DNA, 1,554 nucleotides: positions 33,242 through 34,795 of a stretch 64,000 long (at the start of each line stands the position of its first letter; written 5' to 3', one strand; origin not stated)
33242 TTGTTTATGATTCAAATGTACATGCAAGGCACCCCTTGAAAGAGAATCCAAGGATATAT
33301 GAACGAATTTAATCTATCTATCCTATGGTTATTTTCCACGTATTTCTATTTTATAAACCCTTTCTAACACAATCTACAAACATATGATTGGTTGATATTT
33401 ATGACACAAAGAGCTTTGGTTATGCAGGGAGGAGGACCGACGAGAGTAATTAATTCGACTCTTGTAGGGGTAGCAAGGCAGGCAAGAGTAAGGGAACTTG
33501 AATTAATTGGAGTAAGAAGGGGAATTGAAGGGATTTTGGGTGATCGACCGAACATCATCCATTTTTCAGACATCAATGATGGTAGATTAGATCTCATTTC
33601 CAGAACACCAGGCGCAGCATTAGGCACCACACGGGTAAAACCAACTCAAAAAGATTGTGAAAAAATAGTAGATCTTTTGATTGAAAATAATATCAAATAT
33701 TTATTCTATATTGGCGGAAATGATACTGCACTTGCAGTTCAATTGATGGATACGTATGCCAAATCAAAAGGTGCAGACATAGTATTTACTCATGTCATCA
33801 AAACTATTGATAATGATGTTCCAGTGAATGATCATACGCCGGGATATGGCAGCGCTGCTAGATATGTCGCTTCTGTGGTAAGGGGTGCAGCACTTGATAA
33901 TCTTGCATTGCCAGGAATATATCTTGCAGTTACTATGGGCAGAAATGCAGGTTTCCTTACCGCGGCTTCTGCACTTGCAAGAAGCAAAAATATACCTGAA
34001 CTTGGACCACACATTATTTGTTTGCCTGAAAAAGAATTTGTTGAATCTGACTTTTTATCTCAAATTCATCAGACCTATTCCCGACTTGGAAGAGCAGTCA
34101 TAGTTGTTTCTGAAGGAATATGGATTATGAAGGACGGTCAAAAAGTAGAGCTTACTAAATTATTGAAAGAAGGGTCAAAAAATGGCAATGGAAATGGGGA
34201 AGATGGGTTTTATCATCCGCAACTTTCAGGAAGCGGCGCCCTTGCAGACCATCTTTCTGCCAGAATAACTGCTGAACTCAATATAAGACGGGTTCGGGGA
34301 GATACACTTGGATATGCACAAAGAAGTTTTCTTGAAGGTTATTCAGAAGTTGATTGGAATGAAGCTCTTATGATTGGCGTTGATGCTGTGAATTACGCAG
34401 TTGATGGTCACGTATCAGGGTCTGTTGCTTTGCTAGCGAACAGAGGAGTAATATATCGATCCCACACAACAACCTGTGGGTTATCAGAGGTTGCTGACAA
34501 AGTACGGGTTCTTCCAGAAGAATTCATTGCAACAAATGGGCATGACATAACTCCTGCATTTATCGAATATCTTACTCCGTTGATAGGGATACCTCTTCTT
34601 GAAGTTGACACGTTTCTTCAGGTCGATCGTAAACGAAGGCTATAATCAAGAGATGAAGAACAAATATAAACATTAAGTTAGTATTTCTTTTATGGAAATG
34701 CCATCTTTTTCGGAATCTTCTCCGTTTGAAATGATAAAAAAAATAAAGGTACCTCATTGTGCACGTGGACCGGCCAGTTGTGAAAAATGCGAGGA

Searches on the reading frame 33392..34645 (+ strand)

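Call 20: search_protein_families(library=pfam, proteins=[window:33392-34645:+])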
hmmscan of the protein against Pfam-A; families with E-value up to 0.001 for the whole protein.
window:33392-34645:+ (417 aa): 1 family
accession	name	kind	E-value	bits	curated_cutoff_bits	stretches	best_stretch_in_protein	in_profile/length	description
PF00365.25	PFK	-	8e-43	147.2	30.9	1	8-333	2-274/277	Phosphofructokinase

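Call 39: search_protein_families(library=ncbifam, proteins=[window:33392-34645:+])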
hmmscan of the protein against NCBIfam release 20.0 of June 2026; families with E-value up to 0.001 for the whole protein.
window:33392-34645:+ (417 aa): 11 families
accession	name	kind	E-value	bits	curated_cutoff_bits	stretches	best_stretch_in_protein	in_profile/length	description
NF010675.0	PRK14072.1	subfamily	4.2e-107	358.4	273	1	4-405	2-394/416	diphosphate--fructose-6-phosphate 1-phosphotransferase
NF002872.1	PRK03202.1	subfamily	5.6e-31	107.7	253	1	10-351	5-294/323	ATP-dependent 6-phosphofructokinase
NF041103.1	PFKA_PPi_Ttgales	equivalog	7.6e-29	101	550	1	10-351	3-337/407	diphosphate--fructose-6-phosphate 1-phosphotransferase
NF005301.0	PRK06830.1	equivalog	5.6e-27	94.3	400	1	17-243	97-314/445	ATP-dependent 6-phosphofructokinase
TIGR02483.1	PFK_mixed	subfamily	9.3e-25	87.4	430.55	1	10-350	4-314/325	phosphofructokinase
TIGR02482.1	PFKA_ATP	equivalog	4.5e-16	58.7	371.35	1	10-243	4-223/301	6-phosphofructokinase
TIGR02478.1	6PF1K_euk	equivalog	1.9e-13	49.5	708.4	1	7-230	391-603/744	6-phosphofructokinase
NF010674.0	PRK14071.1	equivalog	1.4e-12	47.2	544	1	6-354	5-327/360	ATP-dependent 6-phosphofructokinase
NF005121.0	PRK06555.1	equivalog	2.2e-12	46.4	395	1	31-219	31-234/404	pyrophosphate--fructose-6-phosphate 1-phosphotransferase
NF005482.0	PRK07085.1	subfamily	7.4e-09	34.7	446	1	11-202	79-272/558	diphosphate--fructose-6-phosphate 1-phosphotransferase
TIGR02477.1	PFKA_PPi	equivalog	6.3e-08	31.6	587.95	1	34-243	98-309/539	diphosphate--fructose-6-phosphate 1-phosphotransferase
